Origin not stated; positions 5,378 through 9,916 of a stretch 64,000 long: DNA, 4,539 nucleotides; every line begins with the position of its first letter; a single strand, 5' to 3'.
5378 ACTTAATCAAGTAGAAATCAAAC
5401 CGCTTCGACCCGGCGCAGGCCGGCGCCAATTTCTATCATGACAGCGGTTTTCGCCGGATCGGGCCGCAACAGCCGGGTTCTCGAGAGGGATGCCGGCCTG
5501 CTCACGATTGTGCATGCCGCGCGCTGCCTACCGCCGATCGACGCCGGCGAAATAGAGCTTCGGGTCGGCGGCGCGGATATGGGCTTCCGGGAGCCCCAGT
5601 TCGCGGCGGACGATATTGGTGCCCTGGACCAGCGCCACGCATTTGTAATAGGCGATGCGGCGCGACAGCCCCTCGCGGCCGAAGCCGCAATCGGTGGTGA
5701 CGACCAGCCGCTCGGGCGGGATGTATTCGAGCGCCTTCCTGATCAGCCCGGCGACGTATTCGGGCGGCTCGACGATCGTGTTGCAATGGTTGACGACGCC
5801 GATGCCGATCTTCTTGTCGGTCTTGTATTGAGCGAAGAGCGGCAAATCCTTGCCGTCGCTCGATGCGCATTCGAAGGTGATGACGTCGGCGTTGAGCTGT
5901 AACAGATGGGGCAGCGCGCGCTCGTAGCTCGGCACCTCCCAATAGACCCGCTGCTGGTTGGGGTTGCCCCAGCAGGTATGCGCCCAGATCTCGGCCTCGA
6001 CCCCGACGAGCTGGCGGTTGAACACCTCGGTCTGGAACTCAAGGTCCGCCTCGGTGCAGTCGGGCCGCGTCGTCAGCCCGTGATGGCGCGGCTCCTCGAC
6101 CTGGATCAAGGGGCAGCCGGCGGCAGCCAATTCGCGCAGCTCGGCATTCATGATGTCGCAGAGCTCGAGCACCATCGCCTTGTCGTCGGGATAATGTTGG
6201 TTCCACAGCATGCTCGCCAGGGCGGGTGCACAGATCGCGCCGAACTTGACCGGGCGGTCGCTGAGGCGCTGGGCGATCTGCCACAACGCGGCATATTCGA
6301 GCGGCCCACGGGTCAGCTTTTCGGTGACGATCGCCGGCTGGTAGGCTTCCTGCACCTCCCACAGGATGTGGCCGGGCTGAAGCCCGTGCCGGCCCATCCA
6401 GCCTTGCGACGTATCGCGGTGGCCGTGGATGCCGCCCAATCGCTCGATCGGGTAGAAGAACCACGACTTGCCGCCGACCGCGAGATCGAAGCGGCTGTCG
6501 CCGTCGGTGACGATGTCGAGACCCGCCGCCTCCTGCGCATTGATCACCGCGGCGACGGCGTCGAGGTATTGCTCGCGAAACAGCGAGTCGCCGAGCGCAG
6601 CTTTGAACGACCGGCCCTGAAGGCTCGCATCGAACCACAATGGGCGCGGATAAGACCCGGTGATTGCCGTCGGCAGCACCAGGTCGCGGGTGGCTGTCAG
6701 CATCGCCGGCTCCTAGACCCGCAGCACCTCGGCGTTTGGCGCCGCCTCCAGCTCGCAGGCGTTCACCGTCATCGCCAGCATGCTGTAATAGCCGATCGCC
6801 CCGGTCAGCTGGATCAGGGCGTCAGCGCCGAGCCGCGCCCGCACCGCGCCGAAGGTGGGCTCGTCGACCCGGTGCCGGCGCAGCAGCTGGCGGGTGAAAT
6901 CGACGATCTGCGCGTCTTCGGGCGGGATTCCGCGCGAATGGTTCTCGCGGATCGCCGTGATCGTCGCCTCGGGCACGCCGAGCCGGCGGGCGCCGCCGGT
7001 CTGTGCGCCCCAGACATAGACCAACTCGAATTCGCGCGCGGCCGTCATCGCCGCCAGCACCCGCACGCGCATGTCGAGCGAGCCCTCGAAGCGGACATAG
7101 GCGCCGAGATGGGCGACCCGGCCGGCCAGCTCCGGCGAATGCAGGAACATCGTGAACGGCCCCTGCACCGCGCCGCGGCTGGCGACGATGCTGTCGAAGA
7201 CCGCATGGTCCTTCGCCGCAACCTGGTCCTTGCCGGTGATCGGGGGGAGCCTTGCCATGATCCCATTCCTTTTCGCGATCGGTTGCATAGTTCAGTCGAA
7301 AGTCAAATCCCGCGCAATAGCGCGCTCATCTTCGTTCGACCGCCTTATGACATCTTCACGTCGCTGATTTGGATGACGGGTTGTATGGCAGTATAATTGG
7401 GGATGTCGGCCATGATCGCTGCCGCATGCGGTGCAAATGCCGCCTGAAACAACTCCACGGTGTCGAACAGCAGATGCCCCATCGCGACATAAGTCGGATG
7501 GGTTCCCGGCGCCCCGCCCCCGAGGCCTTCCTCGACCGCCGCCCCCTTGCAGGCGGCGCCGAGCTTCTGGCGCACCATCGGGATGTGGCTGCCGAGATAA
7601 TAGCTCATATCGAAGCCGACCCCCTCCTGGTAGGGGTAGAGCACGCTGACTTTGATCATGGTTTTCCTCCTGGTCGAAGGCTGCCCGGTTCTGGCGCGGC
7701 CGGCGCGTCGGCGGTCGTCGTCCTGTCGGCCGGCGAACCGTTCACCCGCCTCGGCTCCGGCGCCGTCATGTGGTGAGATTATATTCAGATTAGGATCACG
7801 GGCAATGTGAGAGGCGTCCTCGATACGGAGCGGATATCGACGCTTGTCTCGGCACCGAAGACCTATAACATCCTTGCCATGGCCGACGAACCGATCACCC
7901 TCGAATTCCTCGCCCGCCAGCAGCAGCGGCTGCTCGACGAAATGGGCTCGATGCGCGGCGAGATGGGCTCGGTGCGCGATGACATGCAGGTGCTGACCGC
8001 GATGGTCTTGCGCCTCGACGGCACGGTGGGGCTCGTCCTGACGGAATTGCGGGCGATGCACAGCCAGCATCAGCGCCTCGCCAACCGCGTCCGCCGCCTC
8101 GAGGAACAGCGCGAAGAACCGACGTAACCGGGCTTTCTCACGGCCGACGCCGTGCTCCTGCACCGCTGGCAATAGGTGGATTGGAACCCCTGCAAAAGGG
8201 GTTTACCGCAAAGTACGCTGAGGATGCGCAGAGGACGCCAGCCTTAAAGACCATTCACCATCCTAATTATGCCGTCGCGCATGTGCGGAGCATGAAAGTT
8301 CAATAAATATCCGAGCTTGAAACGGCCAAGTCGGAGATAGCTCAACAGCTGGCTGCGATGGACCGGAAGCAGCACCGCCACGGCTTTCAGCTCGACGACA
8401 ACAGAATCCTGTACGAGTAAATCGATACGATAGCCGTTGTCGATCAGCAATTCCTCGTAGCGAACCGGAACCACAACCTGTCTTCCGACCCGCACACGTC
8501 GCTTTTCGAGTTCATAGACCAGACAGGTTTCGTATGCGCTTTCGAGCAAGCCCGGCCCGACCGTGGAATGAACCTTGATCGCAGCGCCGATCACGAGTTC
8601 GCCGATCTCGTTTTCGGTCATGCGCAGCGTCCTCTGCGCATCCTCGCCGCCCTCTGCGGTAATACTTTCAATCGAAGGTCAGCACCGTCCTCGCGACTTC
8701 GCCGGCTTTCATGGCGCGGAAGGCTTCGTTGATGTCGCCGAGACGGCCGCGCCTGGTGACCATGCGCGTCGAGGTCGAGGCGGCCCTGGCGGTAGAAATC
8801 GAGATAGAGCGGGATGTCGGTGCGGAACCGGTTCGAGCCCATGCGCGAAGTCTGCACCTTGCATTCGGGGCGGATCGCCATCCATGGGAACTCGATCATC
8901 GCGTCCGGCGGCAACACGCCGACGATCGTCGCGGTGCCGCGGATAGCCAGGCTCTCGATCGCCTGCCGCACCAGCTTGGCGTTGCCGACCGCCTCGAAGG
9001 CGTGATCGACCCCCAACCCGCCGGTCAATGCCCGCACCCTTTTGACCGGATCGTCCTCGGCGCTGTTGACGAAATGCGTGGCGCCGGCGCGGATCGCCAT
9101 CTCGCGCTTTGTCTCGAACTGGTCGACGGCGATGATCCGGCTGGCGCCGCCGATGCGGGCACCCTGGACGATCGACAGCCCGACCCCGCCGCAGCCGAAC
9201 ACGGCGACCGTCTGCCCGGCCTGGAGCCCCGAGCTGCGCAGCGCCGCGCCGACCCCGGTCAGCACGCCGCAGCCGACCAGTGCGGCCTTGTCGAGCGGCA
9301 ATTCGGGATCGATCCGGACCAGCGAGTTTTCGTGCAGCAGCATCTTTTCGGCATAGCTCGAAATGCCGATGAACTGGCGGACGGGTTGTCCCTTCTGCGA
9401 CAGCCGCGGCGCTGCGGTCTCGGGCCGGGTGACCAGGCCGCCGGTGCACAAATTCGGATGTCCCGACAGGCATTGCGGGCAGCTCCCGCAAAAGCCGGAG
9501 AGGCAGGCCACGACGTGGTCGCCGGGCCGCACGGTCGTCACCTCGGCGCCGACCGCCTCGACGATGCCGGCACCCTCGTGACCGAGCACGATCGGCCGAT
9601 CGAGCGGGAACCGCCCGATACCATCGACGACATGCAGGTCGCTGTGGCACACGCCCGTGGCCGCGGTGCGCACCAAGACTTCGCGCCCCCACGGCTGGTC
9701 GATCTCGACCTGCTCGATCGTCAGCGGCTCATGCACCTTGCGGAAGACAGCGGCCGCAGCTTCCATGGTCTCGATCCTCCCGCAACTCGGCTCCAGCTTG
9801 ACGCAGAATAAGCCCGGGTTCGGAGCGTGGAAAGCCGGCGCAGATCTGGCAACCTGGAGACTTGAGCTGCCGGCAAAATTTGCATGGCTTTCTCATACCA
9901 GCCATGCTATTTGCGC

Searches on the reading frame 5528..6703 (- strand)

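Call 26: search_protein_families(library=pfam, proteins=[window:5528-6703:-], max_evalue=0.00001)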
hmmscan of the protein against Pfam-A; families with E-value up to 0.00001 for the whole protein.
window:5528-6703:- (391 aa): 1 family
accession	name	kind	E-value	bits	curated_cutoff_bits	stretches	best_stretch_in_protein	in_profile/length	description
PF01717.24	Meth_synt_2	-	3.4e-27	96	21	1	10-343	1-305/324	Cobalamin-independent synthase, Catalytic domain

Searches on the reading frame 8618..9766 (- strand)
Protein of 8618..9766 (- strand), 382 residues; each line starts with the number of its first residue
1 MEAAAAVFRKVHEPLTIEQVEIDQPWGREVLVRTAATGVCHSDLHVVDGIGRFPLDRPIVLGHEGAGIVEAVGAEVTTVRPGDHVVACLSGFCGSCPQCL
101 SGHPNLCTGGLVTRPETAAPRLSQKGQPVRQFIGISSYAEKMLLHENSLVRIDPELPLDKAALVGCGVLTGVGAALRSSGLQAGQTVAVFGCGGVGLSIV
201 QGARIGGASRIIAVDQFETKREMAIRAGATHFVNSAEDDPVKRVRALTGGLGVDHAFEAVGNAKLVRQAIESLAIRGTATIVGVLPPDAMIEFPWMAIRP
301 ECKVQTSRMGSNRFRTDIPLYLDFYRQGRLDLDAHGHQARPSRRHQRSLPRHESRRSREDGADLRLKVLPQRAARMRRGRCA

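Call 11: search_protein_families(library=ncbifam, proteins=[window:8618-9766:-])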
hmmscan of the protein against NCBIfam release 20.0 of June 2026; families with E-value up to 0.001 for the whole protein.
window:8618-9766:- (382 aa): 22 families
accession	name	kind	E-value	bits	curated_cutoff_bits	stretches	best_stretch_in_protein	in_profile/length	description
TIGR03989.1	Rxyl_3153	subfamily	1.2e-86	291.3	440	1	4-333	3-339/370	NDMA-dependent alcohol dehydrogenase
TIGR03451.1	mycoS_dep_FDH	equivalog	3.3e-80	269.6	512.9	1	5-335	4-329/358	S-(hydroxymethyl)mycothiol dehydrogenase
TIGR02818.1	adh_III_F_hyde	equivalog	1.6e-79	267.6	543.95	1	4-335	3-339/368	S-(hydroxymethyl)glutathione dehydrogenase/class III alcohol dehydrogenase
NF041097.1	keto_inos_dh_IolM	equivalog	9.3e-40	136.5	450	2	163-315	186-344/389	scyllo-inosose 3-dehydrogenase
TIGR03366.1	HpnZ_proposed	hypoth_equivalog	1.1e-35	123.3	328.1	1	29-294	7-265/315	putative phosphonate catabolism associated alcohol dehydrogenase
NF010344.0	PRK13771.1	subfamily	1.7e-35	122.6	349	1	5-292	3-264/334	putative alcohol dehydrogenase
TIGR00692.1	tdh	equivalog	2.3e-33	115.7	458.35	2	170-294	150-272/340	L-threonine 3-dehydrogenase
NF006940.0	PRK09422.1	equivalog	8.5e-31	107.1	344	1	5-290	3-266/338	alcohol dehydrogenase AdhP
NF003808.0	PRK05396.1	equivalog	1.1e-30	106.7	380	1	10-293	8-273/341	L-threonine 3-dehydrogenase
NF041172.1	AcrlCoa_red_Thmprot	equivalog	3.5e-27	95.2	500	1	5-292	3-265/334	acryloyl-CoA reductase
NF007375.0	PRK09880.1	equivalog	1.8e-25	89.4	469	2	175-327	161-305/344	L-idonate 5-dehydrogenase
TIGR02824.1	quinone_pig3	subfamily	8.8e-24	84.1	296.8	2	109-286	66-241/325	putative NAD(P)H quinone oxidoreductase, PIG3 family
NF007489.0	PRK10083.1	equivalog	3.4e-23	82.1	376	1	13-316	10-291/339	Zn-dependent oxidoreductase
NF007642.0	PRK10309.1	equivalog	2.4e-22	79.6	550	2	28-108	26-104/347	galactitol-1-phosphate 5-dehydrogenase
NF047908.1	AldhRedAhr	equivalog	3.5e-21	75.5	470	1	10-312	11-288/335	NADPH-dependent aldehyde reductase Ahr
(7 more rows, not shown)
